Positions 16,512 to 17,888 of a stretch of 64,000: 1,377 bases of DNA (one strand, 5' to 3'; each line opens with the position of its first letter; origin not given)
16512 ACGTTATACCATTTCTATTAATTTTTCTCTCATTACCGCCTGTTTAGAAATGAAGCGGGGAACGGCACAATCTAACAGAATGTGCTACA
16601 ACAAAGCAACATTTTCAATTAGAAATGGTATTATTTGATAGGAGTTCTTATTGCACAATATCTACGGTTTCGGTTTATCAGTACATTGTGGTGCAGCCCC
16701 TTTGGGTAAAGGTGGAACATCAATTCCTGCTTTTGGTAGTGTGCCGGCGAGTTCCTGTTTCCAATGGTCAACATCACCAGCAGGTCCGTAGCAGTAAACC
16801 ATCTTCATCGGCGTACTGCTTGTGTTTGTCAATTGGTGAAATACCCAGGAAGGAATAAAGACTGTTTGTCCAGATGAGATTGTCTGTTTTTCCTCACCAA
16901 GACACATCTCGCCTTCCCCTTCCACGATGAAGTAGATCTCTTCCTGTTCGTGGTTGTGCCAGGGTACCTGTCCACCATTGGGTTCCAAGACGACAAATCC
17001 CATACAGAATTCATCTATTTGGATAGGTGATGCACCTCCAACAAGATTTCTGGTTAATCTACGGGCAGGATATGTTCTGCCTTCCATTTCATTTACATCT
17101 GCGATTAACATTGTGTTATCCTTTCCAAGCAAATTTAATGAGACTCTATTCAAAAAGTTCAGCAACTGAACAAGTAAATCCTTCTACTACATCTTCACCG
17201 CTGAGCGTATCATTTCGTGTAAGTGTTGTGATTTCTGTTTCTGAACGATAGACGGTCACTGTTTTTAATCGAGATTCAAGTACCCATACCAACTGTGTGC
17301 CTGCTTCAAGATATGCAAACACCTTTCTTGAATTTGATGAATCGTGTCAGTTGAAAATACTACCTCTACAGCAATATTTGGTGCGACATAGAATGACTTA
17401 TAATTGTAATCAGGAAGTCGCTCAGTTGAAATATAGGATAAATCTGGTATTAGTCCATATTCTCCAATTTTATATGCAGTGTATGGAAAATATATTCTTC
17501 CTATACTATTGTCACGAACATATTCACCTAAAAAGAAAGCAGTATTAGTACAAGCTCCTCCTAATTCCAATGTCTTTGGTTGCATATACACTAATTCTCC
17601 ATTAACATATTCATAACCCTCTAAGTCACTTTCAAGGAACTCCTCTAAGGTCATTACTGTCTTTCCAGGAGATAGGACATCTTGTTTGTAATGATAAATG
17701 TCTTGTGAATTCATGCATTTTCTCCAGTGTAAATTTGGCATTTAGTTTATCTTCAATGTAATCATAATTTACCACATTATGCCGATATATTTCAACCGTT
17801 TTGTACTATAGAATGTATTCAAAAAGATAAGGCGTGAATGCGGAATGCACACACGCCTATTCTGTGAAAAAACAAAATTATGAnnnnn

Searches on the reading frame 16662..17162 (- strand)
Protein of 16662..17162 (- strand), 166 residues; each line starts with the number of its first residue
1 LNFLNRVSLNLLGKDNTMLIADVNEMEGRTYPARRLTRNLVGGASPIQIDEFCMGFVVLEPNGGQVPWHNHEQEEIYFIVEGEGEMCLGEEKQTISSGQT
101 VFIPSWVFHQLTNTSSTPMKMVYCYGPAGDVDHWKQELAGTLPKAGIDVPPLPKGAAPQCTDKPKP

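Call 53: search_protein_families(library=pfam, proteins=[window:16662-17162:-], max_evalue=0.00001)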
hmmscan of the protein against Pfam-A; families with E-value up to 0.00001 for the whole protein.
window:16662-17162:- (166 aa): 2 families
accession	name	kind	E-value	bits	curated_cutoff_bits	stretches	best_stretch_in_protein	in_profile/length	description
PF07883.17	Cupin_2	-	2e-19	69.5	27.2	1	56-122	2-67/70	Cupin domain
PF16867.11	DMSP_lyase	-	5.3e-09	36.5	27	1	39-119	82-160/162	Dimethlysulfonioproprionate lyase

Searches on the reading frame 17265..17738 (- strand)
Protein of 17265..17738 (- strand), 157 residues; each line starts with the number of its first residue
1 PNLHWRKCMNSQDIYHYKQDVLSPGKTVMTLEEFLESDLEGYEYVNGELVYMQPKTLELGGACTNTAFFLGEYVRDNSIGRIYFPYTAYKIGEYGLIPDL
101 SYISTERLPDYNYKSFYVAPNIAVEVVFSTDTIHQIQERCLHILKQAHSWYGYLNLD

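Call 53: search_protein_families(library=pfam, proteins=[window:17265-17738:-], max_evalue=0.00001)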
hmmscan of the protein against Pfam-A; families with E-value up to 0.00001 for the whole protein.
window:17265-17738:- (157 aa): 1 family
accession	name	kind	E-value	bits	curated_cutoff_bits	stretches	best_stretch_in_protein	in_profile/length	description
PF05685.18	Uma2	-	2.5e-12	47.1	27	1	32-135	2-111/172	Putative restriction endonuclease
